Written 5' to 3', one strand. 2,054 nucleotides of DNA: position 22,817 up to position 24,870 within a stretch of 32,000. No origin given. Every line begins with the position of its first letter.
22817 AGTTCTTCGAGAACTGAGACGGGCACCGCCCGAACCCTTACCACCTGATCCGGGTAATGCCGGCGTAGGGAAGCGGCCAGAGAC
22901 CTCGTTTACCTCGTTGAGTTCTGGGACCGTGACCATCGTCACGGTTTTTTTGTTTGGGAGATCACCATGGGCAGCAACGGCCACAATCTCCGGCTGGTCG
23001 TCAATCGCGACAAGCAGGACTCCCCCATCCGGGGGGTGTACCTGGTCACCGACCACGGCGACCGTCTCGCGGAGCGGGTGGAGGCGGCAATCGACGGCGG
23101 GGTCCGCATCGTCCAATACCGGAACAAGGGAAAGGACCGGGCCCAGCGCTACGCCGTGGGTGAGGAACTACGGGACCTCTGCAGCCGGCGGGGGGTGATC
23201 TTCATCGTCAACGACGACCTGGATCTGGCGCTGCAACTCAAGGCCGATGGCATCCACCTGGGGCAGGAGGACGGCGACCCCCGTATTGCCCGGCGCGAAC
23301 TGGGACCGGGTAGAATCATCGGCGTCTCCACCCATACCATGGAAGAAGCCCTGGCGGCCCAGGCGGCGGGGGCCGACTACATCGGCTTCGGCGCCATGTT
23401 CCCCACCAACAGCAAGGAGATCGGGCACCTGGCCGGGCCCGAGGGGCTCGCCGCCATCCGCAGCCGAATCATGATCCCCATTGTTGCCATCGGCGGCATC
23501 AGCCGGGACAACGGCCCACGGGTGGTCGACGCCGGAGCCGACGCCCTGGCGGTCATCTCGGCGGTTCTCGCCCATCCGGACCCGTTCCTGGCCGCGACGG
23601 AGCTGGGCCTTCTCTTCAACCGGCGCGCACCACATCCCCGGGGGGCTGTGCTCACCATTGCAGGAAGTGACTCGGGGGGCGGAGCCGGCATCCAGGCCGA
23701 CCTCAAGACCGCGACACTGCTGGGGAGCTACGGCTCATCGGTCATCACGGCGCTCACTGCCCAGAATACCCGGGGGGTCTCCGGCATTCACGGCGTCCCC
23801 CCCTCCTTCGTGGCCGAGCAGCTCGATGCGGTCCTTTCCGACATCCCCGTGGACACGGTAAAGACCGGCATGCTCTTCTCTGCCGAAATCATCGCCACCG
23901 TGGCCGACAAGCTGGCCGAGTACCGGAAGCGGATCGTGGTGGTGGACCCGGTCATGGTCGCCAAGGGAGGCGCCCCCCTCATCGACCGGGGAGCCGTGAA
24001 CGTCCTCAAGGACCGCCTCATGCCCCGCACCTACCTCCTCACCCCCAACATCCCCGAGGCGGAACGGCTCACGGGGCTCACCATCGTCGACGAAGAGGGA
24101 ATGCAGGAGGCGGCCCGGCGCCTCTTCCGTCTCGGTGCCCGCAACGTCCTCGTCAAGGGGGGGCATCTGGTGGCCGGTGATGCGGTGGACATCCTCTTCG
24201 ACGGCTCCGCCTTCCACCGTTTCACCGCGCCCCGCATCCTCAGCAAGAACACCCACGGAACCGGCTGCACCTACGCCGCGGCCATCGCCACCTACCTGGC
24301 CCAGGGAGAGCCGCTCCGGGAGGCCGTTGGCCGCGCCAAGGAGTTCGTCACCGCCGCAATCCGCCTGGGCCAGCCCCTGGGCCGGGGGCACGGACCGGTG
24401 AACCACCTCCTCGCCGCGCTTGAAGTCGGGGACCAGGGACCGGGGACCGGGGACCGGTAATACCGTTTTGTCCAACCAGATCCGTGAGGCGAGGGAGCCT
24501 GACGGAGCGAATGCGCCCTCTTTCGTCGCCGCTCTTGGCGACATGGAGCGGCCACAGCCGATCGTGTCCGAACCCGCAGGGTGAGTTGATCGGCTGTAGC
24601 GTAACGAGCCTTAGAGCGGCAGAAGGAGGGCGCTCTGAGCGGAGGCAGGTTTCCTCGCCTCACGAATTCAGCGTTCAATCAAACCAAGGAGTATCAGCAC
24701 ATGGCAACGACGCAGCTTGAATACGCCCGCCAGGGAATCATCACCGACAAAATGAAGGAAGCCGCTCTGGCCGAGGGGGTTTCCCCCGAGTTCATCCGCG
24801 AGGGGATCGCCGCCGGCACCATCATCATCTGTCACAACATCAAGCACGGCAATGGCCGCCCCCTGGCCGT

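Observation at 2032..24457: A polar heptad array with no stop codons, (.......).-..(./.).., occurs five times in 32 kb, each copy inside or within a few nt of a coding sequence, and matches the G-quadruplex motif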

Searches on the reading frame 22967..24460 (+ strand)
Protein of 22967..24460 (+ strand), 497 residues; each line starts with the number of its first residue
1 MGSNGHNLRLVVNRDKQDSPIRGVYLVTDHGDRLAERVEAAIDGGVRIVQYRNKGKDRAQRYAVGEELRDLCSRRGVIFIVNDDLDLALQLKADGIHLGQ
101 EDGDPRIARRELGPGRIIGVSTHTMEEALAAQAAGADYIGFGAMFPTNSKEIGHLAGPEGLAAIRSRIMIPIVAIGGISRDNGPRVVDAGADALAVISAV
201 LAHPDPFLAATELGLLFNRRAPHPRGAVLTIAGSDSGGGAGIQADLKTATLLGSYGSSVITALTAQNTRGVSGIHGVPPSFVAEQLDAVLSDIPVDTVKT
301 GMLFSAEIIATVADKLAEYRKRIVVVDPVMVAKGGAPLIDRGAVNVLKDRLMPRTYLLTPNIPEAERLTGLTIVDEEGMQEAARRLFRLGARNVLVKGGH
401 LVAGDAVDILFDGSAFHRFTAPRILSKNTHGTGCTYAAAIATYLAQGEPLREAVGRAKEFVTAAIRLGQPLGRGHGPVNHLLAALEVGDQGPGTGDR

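Call 13: search_protein_families(library=pfam, proteins=[window:22967-24460:+])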
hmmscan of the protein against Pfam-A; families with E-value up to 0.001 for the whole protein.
window:22967-24460:+ (497 aa): 4 families
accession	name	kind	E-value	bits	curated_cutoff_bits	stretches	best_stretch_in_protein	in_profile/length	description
PF08543.17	Phos_pyr_kin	-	3.5e-97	325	27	1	235-479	1-246/246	Phosphomethylpyrimidine kinase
PF02581.23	TMP-TENI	-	2.2e-64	216.6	27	1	24-200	1-180/180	Thiamine monophosphate synthase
PF00294.29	PfkB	-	8.6e-11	42.2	25.8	1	303-460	138-285/302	pfkB family carbohydrate kinase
PF01256.23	Carb_kinase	-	0.00019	21.4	27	1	338-458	96-213/242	NAD(P)H-hydrate dehydratase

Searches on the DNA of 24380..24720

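Call 84: search_rna_families(source=window, start=24380, end=24720, threshold=evalue, max_evalue=1)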
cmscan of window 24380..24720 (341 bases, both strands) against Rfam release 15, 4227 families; matches with E-value up to 1: 0.
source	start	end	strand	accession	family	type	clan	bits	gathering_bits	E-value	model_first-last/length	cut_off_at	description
